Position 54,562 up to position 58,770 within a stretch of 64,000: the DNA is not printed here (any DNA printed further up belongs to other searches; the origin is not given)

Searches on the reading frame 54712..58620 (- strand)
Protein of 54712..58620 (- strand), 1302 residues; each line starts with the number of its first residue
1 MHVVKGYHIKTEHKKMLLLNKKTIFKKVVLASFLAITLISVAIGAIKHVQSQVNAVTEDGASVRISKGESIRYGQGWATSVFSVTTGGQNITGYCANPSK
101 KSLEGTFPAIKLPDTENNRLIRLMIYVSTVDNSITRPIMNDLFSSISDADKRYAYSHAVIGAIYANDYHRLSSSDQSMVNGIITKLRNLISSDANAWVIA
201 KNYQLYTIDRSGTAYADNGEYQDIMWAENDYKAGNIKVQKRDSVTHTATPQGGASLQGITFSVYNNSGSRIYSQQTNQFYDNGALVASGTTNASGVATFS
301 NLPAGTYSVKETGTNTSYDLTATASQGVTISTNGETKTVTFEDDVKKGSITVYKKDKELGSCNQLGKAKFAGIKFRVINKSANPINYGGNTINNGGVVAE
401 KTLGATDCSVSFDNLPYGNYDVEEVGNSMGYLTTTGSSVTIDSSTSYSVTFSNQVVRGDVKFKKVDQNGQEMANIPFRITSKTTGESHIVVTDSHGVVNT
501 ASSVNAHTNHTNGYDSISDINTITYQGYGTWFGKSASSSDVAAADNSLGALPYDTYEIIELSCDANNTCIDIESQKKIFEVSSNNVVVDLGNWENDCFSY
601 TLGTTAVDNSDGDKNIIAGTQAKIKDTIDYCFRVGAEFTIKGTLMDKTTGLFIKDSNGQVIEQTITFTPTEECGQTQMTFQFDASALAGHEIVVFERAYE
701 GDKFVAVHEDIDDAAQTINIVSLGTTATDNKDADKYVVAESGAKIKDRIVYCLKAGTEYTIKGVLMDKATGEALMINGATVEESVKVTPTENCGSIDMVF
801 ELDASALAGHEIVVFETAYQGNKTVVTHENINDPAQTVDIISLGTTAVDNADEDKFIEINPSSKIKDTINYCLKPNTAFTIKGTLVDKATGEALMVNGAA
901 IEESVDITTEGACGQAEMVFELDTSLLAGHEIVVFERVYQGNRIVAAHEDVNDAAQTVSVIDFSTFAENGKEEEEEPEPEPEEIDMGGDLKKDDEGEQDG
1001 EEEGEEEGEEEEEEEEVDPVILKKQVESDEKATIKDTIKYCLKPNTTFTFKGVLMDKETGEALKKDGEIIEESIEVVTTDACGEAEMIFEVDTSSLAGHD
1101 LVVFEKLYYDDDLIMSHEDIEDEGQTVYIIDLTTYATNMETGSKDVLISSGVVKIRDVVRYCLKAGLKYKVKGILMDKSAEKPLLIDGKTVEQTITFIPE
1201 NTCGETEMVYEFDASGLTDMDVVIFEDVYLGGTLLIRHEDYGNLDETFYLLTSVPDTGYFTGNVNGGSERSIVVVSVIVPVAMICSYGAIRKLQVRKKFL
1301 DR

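Call 82: search_protein_families(library=pfam, proteins=[window:54712-58620:-], max_evalue=0.00001)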
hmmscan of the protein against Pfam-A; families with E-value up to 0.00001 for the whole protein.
window:54712-58620:- (1302 aa): 3 families
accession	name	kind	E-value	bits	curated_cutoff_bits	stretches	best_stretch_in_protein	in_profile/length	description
PF18202.7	TQ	-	6.5e-113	372.9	23.8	5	601-719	2-126/127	T-Q ester bond containing domain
PF17802.7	SpaA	-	1.5e-21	76.8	23.1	2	251-344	11-90/91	Prealbumin-like fold domain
PF20610.3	TED_2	-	3.1e-10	40.6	27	1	63-188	2-126/131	Thioester domain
